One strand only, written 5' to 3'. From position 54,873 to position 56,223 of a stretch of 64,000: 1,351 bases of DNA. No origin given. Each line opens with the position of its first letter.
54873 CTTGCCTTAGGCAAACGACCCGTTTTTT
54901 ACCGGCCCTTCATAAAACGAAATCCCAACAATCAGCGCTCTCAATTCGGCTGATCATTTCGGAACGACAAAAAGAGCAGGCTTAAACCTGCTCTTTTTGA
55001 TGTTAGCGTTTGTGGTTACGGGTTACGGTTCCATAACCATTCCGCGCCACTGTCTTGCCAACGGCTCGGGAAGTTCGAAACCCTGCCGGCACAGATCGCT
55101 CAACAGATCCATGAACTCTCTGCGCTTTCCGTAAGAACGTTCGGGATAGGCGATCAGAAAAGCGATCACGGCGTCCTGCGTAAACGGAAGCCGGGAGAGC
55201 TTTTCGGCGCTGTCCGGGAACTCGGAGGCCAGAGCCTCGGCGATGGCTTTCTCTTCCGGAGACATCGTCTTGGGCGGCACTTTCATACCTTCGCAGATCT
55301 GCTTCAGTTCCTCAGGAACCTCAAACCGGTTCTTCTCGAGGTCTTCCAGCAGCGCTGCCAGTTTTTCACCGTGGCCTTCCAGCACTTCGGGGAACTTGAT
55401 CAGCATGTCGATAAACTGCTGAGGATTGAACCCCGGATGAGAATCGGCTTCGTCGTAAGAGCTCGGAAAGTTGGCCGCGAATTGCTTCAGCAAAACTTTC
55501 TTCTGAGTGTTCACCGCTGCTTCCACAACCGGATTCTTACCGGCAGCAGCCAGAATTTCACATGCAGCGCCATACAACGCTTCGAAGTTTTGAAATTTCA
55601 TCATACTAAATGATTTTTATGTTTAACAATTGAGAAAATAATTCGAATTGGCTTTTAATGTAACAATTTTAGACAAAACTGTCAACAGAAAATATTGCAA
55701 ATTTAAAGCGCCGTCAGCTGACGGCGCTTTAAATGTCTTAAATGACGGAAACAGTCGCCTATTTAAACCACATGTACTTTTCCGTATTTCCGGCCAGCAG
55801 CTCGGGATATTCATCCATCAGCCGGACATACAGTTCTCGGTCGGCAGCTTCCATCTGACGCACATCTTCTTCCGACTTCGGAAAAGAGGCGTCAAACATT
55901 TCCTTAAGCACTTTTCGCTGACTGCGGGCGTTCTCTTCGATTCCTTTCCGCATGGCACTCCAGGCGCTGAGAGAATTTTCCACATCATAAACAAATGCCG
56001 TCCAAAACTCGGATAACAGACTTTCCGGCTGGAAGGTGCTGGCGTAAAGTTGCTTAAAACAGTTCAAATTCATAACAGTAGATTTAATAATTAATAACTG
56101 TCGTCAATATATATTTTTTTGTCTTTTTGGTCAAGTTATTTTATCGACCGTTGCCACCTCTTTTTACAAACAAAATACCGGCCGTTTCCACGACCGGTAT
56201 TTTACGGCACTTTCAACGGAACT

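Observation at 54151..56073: Three tandem paralogous orphan genes occupy the position upstream of pal, where tolB normally sits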

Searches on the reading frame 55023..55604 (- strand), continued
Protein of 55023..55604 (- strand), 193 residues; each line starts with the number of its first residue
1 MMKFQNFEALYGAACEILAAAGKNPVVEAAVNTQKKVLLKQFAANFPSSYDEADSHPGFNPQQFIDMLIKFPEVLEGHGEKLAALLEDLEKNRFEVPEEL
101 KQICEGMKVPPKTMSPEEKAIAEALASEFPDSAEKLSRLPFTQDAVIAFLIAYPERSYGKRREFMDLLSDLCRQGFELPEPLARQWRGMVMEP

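Call 99: search_protein_families(library=pfam, proteins=[L099:2921-3628:+, L099:4052-4462:+, L099:4585-5283:+, L099:5289-5888:+, L099:6001-6579:+, L099:6692-7900:+, L099:8070-8774:+, L099:8916-9731:+, L100:3776-4462:+], max_evalue=0.1)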
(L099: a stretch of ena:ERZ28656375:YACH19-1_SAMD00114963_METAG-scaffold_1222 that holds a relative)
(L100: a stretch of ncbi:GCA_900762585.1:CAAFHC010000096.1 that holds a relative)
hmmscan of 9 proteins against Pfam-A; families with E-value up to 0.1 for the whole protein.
L099:2921-3628:+ (235 aa): 2 families
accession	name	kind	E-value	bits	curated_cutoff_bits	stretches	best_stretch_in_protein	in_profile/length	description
PF01966.28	HD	-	1.1e-05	26.1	22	1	63-176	2-112/116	HD domain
PF08668.18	HDOD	-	0.072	13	22.9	0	63-98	96-131/196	HDOD domain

L099:4052-4462:+ (136 aa): 0 families

L099:4585-5283:+ (232 aa): 0 families

L099:5289-5888:+ (199 aa): 0 families

L099:6001-6579:+ (192 aa): 2 families
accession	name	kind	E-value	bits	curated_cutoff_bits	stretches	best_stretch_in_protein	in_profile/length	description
PF25340.1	BCD_RFX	-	0.047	13.5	24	1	28-87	70-126/270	RFX BCD domain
PF09660.15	DUF2397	-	0.051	12.8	28.5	1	34-83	385-434/483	Protein of unknown function (DUF2397)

L099:6692-7900:+ (402 aa): 2 families
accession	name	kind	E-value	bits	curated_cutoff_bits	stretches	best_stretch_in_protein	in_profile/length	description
PF00959.24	Phage_lysozyme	-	2.3e-13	51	22.3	1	174-248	47-121/125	Phage lysozyme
PF13887.11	MYRF_ICA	-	0.078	12.6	24.1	0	286-298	23-35/36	Myelin regulatory factor ICA domain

L099:8070-8774:+ (234 aa): 0 families

L099:8916-9731:+ (271 aa): 1 family
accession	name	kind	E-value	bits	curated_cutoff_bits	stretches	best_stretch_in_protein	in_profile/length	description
PF12920.12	TcdA_TcdB_pore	-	0.001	17.9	27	1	85-148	258-322/655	TcdA/TcdB pore forming domain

L100:3776-4462:+ (228 aa): 0 families

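Call 110: find_related_loci(query=A1, collection=viral_contigs, flank=5000)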
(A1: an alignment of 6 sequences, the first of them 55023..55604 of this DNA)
Query A1 (193 aa) in viral_contigs; peptide patterns used: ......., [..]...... (x = any residue, [..] = any of these).
59 stretches matched a pattern, but none encodes a relative of the query by tblastn (E <= 1e-3).
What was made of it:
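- Tried and rejected: The IMG/VR scan gave nothing (call 110).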

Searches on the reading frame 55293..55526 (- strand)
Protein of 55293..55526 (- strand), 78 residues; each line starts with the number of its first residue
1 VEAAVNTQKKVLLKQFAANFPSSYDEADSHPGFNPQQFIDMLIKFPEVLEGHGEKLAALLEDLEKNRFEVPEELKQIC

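Call 40: search_protein_representatives(alignment_id=A5)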
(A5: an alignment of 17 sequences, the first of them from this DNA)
Query: 17 sequences, 78 profile positions. Proteins with E-value up to 0.001 (for the whole library): 40; up to 1e-10: 10; up to 1e-30: 3. The best 40 are listed.
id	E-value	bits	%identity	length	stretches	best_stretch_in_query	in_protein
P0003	1.2e-59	214.2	-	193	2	1-78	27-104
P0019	7.0e-43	160.5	-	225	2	2-77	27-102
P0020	1.9e-31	123.9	-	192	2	1-78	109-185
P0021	4.7e-29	116.2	-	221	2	2-77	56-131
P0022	1.3e-27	111.6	-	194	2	8-78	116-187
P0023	2.6e-27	110.6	-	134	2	6-78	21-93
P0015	1.0e-19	86.3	-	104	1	1-60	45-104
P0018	4.3e-18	81.1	-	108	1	1-63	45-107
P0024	8.1e-12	61.0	-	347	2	11-67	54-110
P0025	4.8e-11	58.5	-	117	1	2-76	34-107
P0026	1.1e-10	57.3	-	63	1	37-78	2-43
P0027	3.3e-10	55.8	-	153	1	1-72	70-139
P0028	3.0e-09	52.8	-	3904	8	13-47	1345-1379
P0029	1.9e-08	50.2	-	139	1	3-76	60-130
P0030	3.4e-08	49.4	-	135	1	3-66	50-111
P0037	1.5e-06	44.1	-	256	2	5-72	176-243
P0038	1.7e-06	43.9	-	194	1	2-65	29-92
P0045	5.6e-05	39.1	-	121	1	4-66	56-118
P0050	2.1e-04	37.2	-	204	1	11-64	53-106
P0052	2.8e-04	36.8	-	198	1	6-66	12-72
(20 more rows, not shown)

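Call 52: find_encoding_contigs(protein=P0024, flank=8000, max_places=3)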
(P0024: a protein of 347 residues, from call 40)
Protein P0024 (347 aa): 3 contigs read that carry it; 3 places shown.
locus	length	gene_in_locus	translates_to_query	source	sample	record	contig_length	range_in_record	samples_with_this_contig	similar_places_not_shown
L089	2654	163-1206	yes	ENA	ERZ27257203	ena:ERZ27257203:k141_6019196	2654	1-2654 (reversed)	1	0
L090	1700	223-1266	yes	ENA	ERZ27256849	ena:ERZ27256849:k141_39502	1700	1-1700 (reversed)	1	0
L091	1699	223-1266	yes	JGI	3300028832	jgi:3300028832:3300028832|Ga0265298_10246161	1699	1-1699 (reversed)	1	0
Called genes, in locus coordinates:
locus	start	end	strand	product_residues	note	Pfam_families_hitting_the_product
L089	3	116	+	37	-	?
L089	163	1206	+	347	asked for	-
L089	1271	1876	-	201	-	-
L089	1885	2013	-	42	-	-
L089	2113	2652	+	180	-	?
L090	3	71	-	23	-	?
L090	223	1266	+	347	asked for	-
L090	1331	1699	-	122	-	?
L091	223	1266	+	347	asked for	-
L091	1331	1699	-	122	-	?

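Call 53: find_encoding_contigs(protein=P0038, flank=8000, max_places=3)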
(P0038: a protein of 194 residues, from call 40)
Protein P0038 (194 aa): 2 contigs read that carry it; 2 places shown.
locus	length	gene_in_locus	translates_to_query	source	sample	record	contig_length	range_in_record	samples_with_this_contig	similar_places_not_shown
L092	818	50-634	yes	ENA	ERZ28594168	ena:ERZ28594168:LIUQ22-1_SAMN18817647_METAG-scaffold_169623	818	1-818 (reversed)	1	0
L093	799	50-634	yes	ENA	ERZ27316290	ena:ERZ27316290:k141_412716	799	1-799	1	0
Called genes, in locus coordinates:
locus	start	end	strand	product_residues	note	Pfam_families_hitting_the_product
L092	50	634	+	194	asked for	-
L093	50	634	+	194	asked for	-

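Call 73: find_encoding_contigs(protein=P0052, flank=7000, max_places=2)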
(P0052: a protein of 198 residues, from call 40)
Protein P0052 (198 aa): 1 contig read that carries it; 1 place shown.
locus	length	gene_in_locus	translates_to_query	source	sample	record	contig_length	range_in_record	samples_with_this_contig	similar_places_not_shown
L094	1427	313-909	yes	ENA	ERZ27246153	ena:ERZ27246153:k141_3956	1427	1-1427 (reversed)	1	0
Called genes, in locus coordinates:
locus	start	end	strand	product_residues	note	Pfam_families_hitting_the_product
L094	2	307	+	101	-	?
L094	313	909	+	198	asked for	-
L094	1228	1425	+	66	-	?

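Call 74: find_encoding_contigs(protein=P0050, flank=7000, max_places=2)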
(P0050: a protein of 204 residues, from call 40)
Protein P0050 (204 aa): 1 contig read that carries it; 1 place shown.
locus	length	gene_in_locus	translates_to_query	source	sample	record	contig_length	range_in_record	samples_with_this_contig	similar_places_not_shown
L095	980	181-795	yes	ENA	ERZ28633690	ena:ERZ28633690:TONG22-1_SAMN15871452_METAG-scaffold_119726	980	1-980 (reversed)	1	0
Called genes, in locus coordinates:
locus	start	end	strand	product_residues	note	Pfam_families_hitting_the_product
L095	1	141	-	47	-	?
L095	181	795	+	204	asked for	-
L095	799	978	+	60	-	?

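Call 75: find_encoding_contigs(protein=P0037, flank=7000, max_places=2)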
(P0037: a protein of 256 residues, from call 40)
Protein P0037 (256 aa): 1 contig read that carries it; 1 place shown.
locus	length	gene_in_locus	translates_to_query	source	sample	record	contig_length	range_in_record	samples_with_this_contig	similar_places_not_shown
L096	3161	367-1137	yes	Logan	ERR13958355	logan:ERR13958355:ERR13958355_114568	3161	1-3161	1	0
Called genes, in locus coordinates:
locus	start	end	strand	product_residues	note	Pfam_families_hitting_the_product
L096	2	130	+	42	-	?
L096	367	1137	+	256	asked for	-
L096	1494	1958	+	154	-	PF00691:OmpA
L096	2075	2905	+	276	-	PF13525:YfiO (weak), PF13174:TPR_6 (faint), PF13432:TPR_16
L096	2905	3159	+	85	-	?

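Call 97: find_encoding_contigs(protein=P0045, flank=6000, max_places=2)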
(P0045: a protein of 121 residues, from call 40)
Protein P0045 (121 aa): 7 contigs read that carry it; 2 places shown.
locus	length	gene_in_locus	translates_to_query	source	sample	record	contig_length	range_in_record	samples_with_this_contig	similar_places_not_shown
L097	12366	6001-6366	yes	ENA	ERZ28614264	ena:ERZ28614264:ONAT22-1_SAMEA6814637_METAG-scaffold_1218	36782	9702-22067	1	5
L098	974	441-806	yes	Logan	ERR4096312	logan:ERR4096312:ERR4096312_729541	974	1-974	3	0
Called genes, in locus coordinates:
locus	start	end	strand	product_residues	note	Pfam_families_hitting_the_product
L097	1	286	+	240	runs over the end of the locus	PF00119:ATP-synt_A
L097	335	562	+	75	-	PF00137:ATP-synt_C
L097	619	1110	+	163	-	PF02326:YMF19, PF00430:ATP-synt_B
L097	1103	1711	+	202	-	PF05405:Mt_ATP-synt_B (weak), PF00430:ATP-synt_B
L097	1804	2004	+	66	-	-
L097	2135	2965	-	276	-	PF00800:PDT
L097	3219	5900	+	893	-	PF01326:PPDK_N, PF00391:PEP-utilizers, PF02896:PEP-utilizers_C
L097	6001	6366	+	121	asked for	-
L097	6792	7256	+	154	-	PF00691:OmpA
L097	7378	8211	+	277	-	PF13525:YfiO (weak), PF07719:TPR_2 (faint), PF13432:TPR_16 (weak), PF13174:TPR_6 (weak)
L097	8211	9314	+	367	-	PF01171:ATP_bind_3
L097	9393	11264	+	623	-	PF06480:FtsH_ext, PF00004:AAA, PF07728:AAA_5 (faint), PF17862:AAA_lid_3, PF01434:Peptidase_M41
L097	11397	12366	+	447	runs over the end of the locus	PF02878:PGM_PMM_I, PF02879:PGM_PMM_II, PF02880:PGM_PMM_III, PF00408:PGM_PMM_IV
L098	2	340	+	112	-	?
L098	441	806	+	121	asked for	-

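Call 99: search_protein_families(library=pfam, proteins=[L099:2921-3628:+, L099:4052-4462:+, L099:4585-5283:+, L099:5289-5888:+, L099:6001-6579:+, L099:6692-7900:+, L099:8070-8774:+, L099:8916-9731:+, L100:3776-4462:+], max_evalue=0.1)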
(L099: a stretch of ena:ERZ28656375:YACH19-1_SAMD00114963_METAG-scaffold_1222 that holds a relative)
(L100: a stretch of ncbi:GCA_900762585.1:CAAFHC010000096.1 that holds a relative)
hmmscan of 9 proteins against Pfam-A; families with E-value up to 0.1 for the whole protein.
L099:2921-3628:+ (235 aa): 2 families
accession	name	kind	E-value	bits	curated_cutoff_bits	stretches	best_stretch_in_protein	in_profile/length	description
PF01966.28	HD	-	1.1e-05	26.1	22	1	63-176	2-112/116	HD domain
PF08668.18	HDOD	-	0.072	13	22.9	0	63-98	96-131/196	HDOD domain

L099:4052-4462:+ (136 aa): 0 families

L099:4585-5283:+ (232 aa): 0 families

L099:5289-5888:+ (199 aa): 0 families

L099:6001-6579:+ (192 aa): 2 families
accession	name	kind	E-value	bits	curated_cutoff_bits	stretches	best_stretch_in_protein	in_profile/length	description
PF25340.1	BCD_RFX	-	0.047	13.5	24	1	28-87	70-126/270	RFX BCD domain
PF09660.15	DUF2397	-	0.051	12.8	28.5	1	34-83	385-434/483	Protein of unknown function (DUF2397)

L099:6692-7900:+ (402 aa): 2 families
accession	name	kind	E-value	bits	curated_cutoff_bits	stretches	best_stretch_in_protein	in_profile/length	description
PF00959.24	Phage_lysozyme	-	2.3e-13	51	22.3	1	174-248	47-121/125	Phage lysozyme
PF13887.11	MYRF_ICA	-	0.078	12.6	24.1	0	286-298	23-35/36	Myelin regulatory factor ICA domain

L099:8070-8774:+ (234 aa): 0 families

L099:8916-9731:+ (271 aa): 1 family
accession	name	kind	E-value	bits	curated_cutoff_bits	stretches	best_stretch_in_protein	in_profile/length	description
PF12920.12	TcdA_TcdB_pore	-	0.001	17.9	27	1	85-148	258-322/655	TcdA/TcdB pore forming domain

L100:3776-4462:+ (228 aa): 0 families

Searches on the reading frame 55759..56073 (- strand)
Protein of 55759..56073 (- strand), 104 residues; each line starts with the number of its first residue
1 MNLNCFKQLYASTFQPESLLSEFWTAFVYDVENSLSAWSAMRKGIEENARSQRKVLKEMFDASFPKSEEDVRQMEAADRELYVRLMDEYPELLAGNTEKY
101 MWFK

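Call 7: search_protein_families(library=pfam, proteins=[window:55759-56073:-], max_evalue=1)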
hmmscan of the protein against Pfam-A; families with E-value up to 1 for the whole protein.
window:55759-56073:- (104 aa): 2 families
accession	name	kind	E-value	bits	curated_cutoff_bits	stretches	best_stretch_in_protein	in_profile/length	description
PF24211.1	DUF7432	-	0.1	13.4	27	1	30-102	32-103/120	Family of unknown function (DUF7432)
PF06414.18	Zeta_toxin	-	0.11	12.3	22.3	1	31-77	131-176/199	Zeta toxin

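Call 8: search_protein_families(library=ncbifam, proteins=[window:55759-56073:-], max_evalue=1)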
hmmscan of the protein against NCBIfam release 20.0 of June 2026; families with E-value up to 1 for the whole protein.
window:55759-56073:- (104 aa): 1 family
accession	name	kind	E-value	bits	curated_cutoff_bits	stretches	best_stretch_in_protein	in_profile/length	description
NF003715.0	PRK05326.1-2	equivalog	0.19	10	309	1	6-88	474-555/595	potassium/proton antiporter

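Call 12: find_homologous_proteins(query=window:55759-56073:-, max_evalue=0.01)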
Query window:55759-56073:- (104 aa): 5 proteins with E <= 0.01 among 7 candidates.
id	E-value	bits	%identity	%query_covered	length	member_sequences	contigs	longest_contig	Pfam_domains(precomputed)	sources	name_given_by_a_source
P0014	9.6e-62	223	99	100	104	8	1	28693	-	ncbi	-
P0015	4.1e-53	196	86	100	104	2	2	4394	-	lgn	-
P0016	8.3e-52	192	85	100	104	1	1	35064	-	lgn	-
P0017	1.3e-51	191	85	100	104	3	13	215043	-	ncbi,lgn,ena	-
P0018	1.4e-35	140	66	99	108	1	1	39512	-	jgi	-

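Call 35: find_encoding_contigs(protein=P0018, flank=8000, max_places=3)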
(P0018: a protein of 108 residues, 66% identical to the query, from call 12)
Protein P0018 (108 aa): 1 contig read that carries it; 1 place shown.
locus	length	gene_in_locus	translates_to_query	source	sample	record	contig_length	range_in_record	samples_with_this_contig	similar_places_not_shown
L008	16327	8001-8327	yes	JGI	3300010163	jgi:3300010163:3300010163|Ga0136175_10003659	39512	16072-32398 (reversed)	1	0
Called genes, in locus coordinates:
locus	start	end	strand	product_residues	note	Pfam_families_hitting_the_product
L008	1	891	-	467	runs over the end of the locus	PF01136:Peptidase_U32, PF16325:Peptidase_U32_C (faint)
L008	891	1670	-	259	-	PF11306:DUF3108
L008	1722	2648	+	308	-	PF01820:Dala_Dala_lig_N, PF02655:ATP-grasp_3, PF08443:RimK (weak), PF07478:Dala_Dala_lig_C, PF13535:ATP-grasp_4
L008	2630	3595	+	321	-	PF01745:IPT (weak), PF01715:IPPT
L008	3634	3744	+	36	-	-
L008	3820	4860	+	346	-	PF06723:MreB_Mbl, PF00022:Actin, PF11104:PilM_2 (faint), PF00012:HSP70, PF14450:FtsA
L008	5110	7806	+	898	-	PF01326:PPDK_N, PF00391:PEP-utilizers, PF02896:PEP-utilizers_C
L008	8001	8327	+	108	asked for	-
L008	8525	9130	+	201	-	-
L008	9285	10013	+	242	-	-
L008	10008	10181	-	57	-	-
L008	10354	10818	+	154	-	PF00691:OmpA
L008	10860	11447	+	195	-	PF01797:Y1_Tnp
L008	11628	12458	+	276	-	PF13525:YfiO (weak), PF07719:TPR_2 (faint), PF13174:TPR_6 (faint), PF13432:TPR_16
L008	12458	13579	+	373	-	PF01171:ATP_bind_3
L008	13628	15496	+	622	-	PF06480:FtsH_ext, PF00004:AAA, PF07728:AAA_5 (faint), PF17862:AAA_lid_3, PF01434:Peptidase_M41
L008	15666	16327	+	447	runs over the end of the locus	PF02878:PGM_PMM_I, PF02879:PGM_PMM_II, PF02880:PGM_PMM_III, PF00408:PGM_PMM_IV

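Call 48: search_protein_families(library=padloc, proteins=[window:55759-56073:-], max_evalue=1)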
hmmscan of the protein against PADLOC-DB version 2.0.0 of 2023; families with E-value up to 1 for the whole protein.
window:55759-56073:- (104 aa): 1 family
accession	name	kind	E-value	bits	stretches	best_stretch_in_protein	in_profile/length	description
PDLC00637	ZorA2|ZorA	-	0.021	11.6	1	22-76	255-308/420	MotA/ExbB/TolQ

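Call 49: search_protein_families(library=phrogs, proteins=[window:55759-56073:-], max_evalue=1)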
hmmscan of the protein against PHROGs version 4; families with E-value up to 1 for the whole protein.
window:55759-56073:- (104 aa): 1 family
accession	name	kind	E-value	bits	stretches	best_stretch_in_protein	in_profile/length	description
phrog_26490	-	unknown function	0.068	13.6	1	47-79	35-67/223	-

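Call 99: search_protein_families(library=pfam, proteins=[L099:2921-3628:+, L099:4052-4462:+, L099:4585-5283:+, L099:5289-5888:+, L099:6001-6579:+, L099:6692-7900:+, L099:8070-8774:+, L099:8916-9731:+, L100:3776-4462:+], max_evalue=0.1)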
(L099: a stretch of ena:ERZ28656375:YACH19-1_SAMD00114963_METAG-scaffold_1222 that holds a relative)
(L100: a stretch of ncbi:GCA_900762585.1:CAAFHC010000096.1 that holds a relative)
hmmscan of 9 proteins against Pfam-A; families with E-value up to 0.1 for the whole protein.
L099:2921-3628:+ (235 aa): 2 families
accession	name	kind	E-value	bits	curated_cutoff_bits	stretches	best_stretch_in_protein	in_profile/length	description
PF01966.28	HD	-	1.1e-05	26.1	22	1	63-176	2-112/116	HD domain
PF08668.18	HDOD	-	0.072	13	22.9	0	63-98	96-131/196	HDOD domain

L099:4052-4462:+ (136 aa): 0 families

L099:4585-5283:+ (232 aa): 0 families

L099:5289-5888:+ (199 aa): 0 families

L099:6001-6579:+ (192 aa): 2 families
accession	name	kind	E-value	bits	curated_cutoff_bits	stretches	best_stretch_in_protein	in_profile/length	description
PF25340.1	BCD_RFX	-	0.047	13.5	24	1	28-87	70-126/270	RFX BCD domain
PF09660.15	DUF2397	-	0.051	12.8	28.5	1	34-83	385-434/483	Protein of unknown function (DUF2397)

L099:6692-7900:+ (402 aa): 2 families
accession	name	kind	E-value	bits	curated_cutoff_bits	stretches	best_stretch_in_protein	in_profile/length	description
PF00959.24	Phage_lysozyme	-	2.3e-13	51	22.3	1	174-248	47-121/125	Phage lysozyme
PF13887.11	MYRF_ICA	-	0.078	12.6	24.1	0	286-298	23-35/36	Myelin regulatory factor ICA domain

L099:8070-8774:+ (234 aa): 0 families

L099:8916-9731:+ (271 aa): 1 family
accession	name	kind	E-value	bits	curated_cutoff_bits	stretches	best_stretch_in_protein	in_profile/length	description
PF12920.12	TcdA_TcdB_pore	-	0.001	17.9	27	1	85-148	258-322/655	TcdA/TcdB pore forming domain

L100:3776-4462:+ (228 aa): 0 families
